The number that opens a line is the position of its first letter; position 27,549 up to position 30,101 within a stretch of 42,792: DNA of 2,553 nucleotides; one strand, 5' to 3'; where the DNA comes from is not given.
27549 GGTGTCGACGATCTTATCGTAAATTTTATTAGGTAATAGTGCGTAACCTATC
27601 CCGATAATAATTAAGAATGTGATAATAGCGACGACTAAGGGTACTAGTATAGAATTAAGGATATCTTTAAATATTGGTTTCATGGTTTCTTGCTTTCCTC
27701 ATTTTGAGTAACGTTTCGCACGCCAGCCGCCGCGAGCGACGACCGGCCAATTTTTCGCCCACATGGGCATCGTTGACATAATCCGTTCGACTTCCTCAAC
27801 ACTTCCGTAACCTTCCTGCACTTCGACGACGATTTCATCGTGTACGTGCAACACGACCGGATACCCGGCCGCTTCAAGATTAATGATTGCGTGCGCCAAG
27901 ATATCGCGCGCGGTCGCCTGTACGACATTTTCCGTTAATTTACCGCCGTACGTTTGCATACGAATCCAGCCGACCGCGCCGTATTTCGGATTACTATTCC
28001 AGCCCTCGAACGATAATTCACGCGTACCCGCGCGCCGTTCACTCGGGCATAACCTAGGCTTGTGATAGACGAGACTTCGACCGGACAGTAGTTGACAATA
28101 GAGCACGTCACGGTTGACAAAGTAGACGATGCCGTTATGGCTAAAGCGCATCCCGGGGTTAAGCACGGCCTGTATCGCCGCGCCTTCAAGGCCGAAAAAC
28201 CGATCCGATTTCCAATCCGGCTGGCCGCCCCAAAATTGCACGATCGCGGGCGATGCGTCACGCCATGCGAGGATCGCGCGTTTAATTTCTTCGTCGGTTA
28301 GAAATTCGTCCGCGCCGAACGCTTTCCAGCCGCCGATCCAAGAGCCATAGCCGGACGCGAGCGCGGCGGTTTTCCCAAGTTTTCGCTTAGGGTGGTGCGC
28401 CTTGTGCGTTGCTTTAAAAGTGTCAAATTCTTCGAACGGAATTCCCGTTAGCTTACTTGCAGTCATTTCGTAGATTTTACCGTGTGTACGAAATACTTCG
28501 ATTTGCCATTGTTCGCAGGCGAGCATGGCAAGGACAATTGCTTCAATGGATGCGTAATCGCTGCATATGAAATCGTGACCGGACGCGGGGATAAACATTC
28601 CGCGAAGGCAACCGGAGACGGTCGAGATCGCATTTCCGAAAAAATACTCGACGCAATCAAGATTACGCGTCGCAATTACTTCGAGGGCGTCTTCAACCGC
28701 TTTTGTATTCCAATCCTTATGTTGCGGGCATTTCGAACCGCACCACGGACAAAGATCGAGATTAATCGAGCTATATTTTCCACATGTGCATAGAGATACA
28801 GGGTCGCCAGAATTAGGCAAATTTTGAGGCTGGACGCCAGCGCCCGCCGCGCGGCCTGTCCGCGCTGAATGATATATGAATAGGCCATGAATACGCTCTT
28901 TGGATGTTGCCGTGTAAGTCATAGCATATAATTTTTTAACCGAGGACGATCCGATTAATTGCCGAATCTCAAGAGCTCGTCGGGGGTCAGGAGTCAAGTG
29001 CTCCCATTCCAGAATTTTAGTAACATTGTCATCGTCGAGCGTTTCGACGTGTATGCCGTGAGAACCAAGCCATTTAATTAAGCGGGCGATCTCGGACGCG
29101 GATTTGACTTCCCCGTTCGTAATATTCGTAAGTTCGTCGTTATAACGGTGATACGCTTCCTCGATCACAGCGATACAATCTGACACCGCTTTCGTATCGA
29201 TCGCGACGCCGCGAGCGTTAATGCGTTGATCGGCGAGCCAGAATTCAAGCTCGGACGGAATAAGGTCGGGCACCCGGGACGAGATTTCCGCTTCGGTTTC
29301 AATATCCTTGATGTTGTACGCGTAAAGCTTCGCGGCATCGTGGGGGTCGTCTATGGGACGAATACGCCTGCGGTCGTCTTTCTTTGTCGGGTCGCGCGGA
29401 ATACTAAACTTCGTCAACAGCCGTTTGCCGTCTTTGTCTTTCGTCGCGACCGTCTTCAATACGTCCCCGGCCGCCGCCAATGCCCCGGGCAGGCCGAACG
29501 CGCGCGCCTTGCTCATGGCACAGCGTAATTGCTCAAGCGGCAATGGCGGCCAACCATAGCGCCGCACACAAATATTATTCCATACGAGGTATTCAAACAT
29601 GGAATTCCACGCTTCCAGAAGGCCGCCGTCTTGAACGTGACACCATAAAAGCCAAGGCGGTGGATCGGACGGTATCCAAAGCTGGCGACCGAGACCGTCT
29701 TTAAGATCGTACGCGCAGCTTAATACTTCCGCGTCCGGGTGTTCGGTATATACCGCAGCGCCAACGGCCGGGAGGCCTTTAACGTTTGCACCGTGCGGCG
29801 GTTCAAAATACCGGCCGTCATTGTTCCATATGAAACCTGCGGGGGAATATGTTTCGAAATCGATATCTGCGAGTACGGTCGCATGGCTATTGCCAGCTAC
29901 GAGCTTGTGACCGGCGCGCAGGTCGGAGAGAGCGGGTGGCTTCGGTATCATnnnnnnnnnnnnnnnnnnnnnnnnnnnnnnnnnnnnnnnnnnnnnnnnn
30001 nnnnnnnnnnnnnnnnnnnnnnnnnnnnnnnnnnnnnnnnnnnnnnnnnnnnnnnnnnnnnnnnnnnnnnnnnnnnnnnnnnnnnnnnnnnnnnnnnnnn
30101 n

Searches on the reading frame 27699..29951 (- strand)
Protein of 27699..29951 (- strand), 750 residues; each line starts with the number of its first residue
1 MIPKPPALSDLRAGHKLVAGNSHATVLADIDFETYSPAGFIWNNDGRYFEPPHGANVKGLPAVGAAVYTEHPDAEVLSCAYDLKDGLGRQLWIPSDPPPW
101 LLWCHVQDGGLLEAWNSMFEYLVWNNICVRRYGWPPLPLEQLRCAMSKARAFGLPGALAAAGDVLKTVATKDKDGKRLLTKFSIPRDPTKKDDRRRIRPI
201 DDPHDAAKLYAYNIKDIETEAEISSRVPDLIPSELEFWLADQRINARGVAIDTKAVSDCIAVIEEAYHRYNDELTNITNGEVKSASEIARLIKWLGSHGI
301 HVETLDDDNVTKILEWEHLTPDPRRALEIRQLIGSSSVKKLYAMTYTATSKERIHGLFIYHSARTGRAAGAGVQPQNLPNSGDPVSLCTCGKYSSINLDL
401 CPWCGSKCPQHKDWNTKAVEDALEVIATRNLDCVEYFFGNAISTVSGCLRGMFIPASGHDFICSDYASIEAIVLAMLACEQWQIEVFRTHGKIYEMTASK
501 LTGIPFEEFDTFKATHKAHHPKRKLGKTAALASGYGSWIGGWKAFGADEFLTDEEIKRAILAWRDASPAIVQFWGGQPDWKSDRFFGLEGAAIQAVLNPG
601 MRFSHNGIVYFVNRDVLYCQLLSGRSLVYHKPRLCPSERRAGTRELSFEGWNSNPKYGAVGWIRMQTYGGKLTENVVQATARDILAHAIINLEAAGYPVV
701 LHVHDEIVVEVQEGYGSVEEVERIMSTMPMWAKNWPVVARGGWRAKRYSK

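Call 7: search_protein_families(library=pfam, max_evalue=0.01, proteins=[window:27699-29951:-])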
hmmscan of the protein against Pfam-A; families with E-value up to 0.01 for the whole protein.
window:27699-29951:- (750 aa): 1 family
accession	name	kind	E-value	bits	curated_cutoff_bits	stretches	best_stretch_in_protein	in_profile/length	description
PF00476.26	DNA_pol_A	-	5e-16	59.1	34.3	2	449-510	141-203/381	DNA polymerase family A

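Call 27: find_related_loci(query=window:27699-29948:-, collection=viral_contigs, flank=10000)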
Query window:27699-29948:- (749 aa) in viral_contigs; peptide patterns used: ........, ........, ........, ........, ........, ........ (x = any residue, [..] = any of these).
5 stretches matched a pattern; 3 encode a relative of the query (tblastn E <= 1e-3); 3 distinct loci.
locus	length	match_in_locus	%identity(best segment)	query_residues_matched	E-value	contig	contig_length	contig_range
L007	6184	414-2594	52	18-749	0e+0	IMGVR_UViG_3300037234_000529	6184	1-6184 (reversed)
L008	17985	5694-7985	46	5-749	0e+0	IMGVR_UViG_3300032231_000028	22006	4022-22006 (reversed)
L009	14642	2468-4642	51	25-749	0e+0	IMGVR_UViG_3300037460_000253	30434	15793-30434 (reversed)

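Call 59: find_related_loci(query=A3, collection=genome_contigs, flank=10000)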
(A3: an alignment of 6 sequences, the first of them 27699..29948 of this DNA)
Query A3 (749 aa) in genome_contigs; peptide patterns used: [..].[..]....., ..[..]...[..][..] (x = any residue, [..] = any of these).
110 stretches matched a pattern; 2 encode a relative of the query (tblastn E <= 1e-3); 2 distinct loci.
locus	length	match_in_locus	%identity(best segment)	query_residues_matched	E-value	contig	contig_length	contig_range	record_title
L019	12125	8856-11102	57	7-749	0e+0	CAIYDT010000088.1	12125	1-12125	MAG: uncultured Acetobacteraceae bacterium isolate KR_bin-0961 genome assembly, contig: bin-0961:088/285, whole genome s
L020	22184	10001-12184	47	19-749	0e+0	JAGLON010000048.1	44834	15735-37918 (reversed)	MAG: Candidatus Zixiibacteriota bacterium isolate RS_7_36 ROV157_7.bin.36.fa_48, whole genome shotgun sequence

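Call 61: search_dna_similar(query=window:27699-29948:-, collection=phages, mode=protein, max_rows=25)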
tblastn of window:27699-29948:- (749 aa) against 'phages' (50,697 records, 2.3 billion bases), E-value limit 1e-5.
Records with a match: 1666; places in all: 1678; records where one place covers at least 80% of the query: 801.
Best place of each record, by identity: <60% 1666.
By first word of the organism name: Salmonella 450; Escherichia 258; Streptococcus 130; Bacteroides 105; Staphylococcus 84; Xanthomonas 58; Vibrio 47; Klebsiella 29; Pseudomonas 25; Paenibacillus 24; and 97 more.
By host as written in the record: Escherichia coli 138; - 118; Salmonella enterica subsp. enterica serovar Typhimurium 73; Salmonella enterica 73; Salmonella enterica subsp. enterica serovar Enteritidis 59; Salmonella sp. 48; Vibrio lentus 34; Staphylococcus aureus 32; and 563 more.
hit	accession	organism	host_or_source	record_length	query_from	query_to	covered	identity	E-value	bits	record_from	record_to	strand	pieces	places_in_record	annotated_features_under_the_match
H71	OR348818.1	Acinetobacter phage Scuro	Acinetobacter baumannii XH639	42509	8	749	99%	53.4%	0e+0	705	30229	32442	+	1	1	putative DNA-directed DNA polymerase | ribosome_binding_site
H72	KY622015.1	Shewanella phage SppYZU01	Shewanella baltica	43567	8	749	99%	52.6%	0e+0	718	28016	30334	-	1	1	putative DNA polymerase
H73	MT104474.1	Pseudomonas phage MR14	-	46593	10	749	98%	47.5%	3e-129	660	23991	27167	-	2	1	putative DNA polymerase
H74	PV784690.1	Aeromonaas phage AeroV_348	Aeromonas veronii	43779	8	749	99%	46.5%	0e+0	604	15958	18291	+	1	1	DNA-polymerase I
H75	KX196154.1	Shewanella phage SFCi1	Shewanella fidelis 3313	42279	6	749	99%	45.6%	1e-171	636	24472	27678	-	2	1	putative DNA polymerase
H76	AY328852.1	Vibrio phage VP16T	-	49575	19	749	98%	46.3%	1e-168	618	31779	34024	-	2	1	orf38T: putative DNA polymerase | orf37T: hypothetical protein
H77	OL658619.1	Oceanospirillum phage vB_OsaM_PD0307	Oceanospirillum sanctuarii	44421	2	749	100%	45.0%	0e+0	592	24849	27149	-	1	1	DNA polymerase I | 3'-5' exoribonuclease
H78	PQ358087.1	Phage TPWB-08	Tabanus par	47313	26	749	97%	46.4%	0e+0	602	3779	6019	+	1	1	DNA polymerase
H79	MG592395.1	Vibrio phage 1.009.O._10N.261.51.C9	Vibrio lentus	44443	19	749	98%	45.2%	0e+0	607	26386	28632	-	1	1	DNA-directed DNA polymerase, family A, palm domain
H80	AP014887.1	Vibrio phage CKB-S1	Vibrio coralliilyticus strain P1 ...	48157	19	749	98%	45.0%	0e+0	604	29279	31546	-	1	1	DNA polymerase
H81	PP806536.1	Pseudoalteromonas phage vB_Psp_PY6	Pseudoalteromonas sp. YM19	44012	23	749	97%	45.1%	0e+0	579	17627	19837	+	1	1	DNA polymerase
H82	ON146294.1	Stenotrophomonas phage B2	Stenotrophomonas sp.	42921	13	749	98%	44.5%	0e+0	605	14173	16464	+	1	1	hypothetical protein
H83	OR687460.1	Pseudomonas phage vsMR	Pseudomonas alcaligenes T3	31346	24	749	97%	44.1%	9e-160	518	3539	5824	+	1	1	record has no annotation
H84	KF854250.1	Vibrio phage VP_EVC_2013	Vibrio parahaemolyticus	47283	62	749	92%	46.3%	2e-178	572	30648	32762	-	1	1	record has no annotation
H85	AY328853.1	Vibrio phage VP16C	-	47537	62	749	92%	46.3%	2e-178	572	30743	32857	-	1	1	orf39C: putative DNA polymerase | orf40C: hypothetical protein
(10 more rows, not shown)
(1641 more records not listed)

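Call 62: get_annotated_region(hit=H71, flank=9000)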
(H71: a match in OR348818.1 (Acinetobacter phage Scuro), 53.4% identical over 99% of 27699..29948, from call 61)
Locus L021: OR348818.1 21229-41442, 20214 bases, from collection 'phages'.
description: Acinetobacter phage Scuro, complete genome.
organism: Acinetobacter phage Scuro (NCBI taxid 3075950)
taxonomy: Viruses; Duplodnaviria; Heunggongvirae; Uroviricota; Caudoviricetes
host: Acinetobacter baumannii XH639; source: river water; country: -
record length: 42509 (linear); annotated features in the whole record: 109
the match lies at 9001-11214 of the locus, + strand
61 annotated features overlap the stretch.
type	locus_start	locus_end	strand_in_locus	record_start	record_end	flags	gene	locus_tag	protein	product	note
CDS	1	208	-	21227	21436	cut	-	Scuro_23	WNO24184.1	hypothetical protein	-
regulatory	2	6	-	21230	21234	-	-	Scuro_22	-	ribosome_binding_site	-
CDS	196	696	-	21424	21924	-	-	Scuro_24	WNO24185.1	putative TetR family transcriptional regulator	-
regulatory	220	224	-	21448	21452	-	-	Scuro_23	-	ribosome_binding_site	-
regulatory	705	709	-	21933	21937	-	-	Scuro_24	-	ribosome_binding_site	-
CDS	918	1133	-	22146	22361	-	-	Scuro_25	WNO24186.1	hypothetical protein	-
CDS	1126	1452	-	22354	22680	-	-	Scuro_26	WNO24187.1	hypothetical protein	-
regulatory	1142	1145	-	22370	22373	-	-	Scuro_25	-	ribosome_binding_site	-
CDS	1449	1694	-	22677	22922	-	-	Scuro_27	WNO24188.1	hypothetical protein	-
regulatory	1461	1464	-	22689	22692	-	-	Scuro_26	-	ribosome_binding_site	-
regulatory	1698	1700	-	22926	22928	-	-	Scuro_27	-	ribosome_binding_site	-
CDS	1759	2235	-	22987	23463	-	-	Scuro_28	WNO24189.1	hypothetical protein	-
CDS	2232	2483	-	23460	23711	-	-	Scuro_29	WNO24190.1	hypothetical protein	-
regulatory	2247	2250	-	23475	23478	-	-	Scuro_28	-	ribosome_binding_site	-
CDS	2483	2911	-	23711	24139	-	-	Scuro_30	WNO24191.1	hypothetical protein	-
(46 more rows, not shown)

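Call 63: get_annotated_region(hit=H72, flank=9000)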
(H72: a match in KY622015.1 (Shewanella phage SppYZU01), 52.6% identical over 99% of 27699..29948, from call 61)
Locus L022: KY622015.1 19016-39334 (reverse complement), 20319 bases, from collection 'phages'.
description: Shewanella phage SppYZU01, complete genome.
organism: Shewanella phage SppYZU01 (NCBI taxid 1965372)
taxonomy: Viruses; Duplodnaviria; Heunggongvirae; Uroviricota; Caudoviricetes
host: Shewanella baltica; source: sewage; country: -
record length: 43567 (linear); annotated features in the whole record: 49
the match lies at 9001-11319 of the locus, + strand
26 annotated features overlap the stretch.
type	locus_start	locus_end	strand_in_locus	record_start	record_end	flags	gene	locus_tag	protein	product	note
CDS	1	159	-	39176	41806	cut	-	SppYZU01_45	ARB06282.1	hypothetical protein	-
CDS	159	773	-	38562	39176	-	-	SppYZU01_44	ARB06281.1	hypothetical protein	-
CDS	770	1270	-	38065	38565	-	-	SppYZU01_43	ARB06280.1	putative TetR transcriptional regulator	-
CDS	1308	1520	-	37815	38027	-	-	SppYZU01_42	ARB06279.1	hypothetical protein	-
CDS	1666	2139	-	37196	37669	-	-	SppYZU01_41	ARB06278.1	hypothetical protein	-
CDS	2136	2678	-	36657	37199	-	-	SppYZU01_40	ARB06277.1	hypothetical protein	-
CDS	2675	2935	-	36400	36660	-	-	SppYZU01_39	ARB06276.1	hypothetical protein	-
CDS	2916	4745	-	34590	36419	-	-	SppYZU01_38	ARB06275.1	putative helicase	-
CDS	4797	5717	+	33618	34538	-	-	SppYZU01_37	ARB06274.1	hypothetical protein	-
CDS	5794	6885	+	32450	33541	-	-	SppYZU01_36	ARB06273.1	hypothetical protein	-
CDS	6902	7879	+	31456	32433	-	-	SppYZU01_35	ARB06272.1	hypothetical protein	-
CDS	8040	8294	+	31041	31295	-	-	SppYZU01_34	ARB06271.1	hypothetical protein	-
CDS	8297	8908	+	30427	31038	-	-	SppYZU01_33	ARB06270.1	hypothetical protein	-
CDS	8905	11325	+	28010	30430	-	-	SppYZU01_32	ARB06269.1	putative DNA polymerase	-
CDS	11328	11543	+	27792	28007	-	-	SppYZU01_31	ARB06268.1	hypothetical protein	-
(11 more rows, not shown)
